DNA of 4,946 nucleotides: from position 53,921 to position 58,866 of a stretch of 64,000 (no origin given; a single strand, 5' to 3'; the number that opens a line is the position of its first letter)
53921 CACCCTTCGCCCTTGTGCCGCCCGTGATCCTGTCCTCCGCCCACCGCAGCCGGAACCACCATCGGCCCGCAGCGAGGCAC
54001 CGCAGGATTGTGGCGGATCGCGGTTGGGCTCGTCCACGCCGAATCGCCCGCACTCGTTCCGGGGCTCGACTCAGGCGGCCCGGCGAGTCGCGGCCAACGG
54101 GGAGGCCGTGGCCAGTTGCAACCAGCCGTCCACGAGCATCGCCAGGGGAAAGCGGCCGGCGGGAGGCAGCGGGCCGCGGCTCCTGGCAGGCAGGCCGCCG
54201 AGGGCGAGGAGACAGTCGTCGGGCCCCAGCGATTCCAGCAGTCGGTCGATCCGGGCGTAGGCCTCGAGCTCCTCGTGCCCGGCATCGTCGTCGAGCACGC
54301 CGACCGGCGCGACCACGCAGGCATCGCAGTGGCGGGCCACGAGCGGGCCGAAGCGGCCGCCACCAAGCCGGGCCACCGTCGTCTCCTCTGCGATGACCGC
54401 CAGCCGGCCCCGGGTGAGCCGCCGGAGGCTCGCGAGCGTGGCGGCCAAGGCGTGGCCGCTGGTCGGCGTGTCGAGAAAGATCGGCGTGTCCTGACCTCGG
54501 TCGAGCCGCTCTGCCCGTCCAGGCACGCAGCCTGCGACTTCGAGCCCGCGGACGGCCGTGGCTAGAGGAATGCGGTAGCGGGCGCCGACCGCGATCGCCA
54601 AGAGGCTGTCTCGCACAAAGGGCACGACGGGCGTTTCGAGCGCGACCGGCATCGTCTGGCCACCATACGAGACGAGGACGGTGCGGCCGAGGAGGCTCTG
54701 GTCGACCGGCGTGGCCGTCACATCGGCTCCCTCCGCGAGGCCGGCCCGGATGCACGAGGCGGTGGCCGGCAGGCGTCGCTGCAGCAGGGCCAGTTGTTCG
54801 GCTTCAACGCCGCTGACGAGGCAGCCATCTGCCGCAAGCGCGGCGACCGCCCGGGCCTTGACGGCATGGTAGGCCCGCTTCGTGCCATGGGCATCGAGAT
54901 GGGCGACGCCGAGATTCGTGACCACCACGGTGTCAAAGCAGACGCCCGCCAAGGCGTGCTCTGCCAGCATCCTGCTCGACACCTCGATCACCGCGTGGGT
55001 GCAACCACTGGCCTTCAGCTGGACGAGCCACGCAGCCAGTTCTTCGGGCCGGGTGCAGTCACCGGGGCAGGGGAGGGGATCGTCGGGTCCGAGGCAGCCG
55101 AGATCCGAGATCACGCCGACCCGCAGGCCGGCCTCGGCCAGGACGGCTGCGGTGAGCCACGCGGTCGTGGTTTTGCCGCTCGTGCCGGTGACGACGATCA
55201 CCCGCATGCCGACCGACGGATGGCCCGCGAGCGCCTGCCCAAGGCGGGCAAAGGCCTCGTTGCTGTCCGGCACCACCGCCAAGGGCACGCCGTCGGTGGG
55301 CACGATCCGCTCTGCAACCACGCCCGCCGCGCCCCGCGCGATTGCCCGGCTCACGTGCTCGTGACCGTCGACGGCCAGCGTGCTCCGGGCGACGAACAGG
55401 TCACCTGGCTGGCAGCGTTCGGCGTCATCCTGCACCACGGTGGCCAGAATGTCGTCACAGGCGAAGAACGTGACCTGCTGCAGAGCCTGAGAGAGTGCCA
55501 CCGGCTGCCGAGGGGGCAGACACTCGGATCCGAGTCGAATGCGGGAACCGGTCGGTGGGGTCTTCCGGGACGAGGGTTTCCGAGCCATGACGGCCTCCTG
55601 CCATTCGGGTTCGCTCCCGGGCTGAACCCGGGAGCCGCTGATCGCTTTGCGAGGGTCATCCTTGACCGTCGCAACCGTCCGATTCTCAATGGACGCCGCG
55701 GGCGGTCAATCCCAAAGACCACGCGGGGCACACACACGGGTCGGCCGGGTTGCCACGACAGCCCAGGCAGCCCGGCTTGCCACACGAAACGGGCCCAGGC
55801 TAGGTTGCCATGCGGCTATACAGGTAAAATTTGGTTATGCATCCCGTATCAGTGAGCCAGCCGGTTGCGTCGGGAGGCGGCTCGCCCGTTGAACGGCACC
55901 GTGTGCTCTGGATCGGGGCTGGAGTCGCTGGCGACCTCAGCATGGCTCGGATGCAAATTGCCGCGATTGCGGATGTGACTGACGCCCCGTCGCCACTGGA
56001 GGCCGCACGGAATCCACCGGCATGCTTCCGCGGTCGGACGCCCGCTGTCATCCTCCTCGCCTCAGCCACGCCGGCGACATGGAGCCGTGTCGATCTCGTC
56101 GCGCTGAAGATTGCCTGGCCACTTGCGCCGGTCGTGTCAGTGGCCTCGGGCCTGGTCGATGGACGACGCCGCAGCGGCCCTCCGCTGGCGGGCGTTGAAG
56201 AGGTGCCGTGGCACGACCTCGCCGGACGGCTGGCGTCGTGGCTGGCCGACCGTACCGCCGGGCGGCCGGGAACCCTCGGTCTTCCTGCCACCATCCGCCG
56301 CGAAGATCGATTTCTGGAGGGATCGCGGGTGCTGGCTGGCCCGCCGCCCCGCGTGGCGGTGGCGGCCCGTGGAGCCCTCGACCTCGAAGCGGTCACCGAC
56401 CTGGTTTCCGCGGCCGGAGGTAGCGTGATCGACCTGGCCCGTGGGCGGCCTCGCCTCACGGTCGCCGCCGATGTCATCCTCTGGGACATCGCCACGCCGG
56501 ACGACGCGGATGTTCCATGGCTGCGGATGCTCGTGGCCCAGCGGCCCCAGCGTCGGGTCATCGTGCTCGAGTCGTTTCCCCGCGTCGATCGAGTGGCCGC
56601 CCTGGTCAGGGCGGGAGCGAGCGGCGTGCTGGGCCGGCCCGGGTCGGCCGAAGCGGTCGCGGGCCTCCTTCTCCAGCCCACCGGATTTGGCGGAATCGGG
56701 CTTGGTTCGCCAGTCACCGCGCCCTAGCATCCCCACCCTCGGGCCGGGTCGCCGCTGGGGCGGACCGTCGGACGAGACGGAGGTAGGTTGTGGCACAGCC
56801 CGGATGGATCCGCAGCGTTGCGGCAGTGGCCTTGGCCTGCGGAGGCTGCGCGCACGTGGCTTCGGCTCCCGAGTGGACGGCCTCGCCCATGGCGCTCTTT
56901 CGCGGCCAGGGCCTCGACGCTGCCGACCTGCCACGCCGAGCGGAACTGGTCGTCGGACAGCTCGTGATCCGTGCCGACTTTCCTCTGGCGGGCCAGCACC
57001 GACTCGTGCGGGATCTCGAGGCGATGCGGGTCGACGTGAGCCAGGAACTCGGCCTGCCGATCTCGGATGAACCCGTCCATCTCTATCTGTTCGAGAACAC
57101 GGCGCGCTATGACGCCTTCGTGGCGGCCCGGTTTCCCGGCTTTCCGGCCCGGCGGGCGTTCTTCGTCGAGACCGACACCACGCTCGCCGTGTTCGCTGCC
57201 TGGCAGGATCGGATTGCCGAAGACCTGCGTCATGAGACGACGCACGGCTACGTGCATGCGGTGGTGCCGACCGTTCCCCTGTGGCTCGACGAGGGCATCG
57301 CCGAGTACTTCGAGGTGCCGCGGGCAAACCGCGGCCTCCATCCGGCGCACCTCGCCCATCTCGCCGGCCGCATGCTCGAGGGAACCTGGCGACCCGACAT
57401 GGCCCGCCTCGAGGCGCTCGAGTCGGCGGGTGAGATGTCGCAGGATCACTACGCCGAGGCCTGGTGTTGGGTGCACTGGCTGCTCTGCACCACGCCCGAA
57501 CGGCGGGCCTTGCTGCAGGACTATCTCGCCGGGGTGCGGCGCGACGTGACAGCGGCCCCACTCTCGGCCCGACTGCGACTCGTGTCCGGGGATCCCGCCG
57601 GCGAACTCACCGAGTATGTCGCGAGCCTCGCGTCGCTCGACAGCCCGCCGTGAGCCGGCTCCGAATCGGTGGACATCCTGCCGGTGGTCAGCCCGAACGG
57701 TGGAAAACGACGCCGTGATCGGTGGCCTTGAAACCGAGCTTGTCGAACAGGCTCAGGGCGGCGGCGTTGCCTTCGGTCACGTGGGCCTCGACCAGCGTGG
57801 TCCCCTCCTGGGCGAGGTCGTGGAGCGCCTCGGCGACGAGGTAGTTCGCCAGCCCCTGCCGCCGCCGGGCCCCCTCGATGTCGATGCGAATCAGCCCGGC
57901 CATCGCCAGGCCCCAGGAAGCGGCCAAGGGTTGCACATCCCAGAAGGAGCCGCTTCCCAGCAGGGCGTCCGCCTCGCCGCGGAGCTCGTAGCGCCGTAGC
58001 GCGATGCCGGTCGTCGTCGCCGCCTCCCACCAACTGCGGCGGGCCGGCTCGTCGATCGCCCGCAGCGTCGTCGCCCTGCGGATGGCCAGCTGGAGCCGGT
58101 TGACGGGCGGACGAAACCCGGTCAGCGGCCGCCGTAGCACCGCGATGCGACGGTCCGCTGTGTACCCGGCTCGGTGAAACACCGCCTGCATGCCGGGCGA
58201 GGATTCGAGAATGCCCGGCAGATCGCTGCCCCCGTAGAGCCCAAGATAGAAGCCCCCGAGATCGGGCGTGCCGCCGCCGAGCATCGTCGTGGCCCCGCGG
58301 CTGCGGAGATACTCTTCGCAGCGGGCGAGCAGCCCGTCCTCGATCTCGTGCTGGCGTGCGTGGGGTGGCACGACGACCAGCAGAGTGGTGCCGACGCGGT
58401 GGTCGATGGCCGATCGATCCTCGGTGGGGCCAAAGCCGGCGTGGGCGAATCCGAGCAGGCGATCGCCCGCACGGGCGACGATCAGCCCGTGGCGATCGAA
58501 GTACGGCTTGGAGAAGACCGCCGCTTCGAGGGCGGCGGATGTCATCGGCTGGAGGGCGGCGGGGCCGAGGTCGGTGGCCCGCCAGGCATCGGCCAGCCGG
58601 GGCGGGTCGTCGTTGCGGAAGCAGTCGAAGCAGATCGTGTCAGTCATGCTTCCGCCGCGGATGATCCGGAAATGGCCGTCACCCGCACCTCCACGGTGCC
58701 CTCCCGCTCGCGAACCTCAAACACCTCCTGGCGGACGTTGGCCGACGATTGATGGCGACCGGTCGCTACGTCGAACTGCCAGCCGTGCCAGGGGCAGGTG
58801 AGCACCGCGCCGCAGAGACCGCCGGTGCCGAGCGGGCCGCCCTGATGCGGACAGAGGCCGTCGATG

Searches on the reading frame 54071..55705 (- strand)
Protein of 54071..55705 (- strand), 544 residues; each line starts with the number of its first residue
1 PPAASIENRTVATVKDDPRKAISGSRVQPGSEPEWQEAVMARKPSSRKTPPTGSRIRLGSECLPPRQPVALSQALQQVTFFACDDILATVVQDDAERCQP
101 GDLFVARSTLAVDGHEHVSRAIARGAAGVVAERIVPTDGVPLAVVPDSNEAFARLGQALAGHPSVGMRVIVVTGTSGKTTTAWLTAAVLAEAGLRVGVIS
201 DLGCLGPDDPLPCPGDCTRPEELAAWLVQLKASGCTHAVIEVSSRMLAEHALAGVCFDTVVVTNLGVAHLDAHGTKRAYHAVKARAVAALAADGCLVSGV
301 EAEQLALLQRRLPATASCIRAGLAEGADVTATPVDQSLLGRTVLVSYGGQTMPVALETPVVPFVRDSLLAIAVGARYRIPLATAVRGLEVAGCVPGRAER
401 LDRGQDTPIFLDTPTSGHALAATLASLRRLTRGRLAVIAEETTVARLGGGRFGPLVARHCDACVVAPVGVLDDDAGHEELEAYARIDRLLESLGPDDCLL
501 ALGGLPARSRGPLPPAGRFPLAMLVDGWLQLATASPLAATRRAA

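Call 83: search_protein_families(library=pfam, proteins=[window:54071-55705:-], max_evalue=0.0001)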
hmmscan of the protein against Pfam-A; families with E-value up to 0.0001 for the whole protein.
window:54071-55705:- (544 aa): 1 family
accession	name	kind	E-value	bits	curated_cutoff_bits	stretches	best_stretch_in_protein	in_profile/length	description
PF08245.18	Mur_ligase_M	-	4.1e-24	86.1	24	1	172-372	1-198/200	Mur ligase middle domain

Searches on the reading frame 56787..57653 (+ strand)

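Call 83: search_protein_families(library=pfam, proteins=[window:56787-57653:+], max_evalue=0.0001)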
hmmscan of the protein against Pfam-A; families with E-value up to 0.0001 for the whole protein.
window:56787-57653:+ (288 aa): 1 family
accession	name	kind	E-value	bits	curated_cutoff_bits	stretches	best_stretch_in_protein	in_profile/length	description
PF07607.17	DUF1570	-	1.1e-05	26.2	22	1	148-236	6-111/129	Protein of unknown function (DUF1570)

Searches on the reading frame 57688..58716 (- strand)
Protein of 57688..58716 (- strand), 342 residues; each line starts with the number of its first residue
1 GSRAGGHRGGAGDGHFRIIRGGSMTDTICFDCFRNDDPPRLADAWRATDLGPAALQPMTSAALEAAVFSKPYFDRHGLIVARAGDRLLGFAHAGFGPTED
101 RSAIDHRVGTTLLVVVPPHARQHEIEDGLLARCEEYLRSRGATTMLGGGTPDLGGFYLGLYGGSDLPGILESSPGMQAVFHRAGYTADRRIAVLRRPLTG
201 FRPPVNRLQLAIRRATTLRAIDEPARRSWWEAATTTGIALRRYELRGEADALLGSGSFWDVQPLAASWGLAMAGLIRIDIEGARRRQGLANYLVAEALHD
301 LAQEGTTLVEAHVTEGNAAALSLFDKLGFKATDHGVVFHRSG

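Call 83: search_protein_families(library=pfam, proteins=[window:57688-58716:-], max_evalue=0.0001)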
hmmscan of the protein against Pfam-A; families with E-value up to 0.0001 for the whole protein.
window:57688-58716:- (342 aa): 3 families
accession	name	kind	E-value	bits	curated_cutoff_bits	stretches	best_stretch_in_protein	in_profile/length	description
PF00583.31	Acetyltransf_1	-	1.1e-12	48.7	20.7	1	244-329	39-116/116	Acetyltransferase (GNAT) family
PF08445.16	FR47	-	4.4e-08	33.4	22.1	1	275-334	24-82/86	FR47-like protein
PF13508.13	Acetyltransf_7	-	6e-06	27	27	0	280-330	36-83/84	Acetyltransferase (GNAT) domain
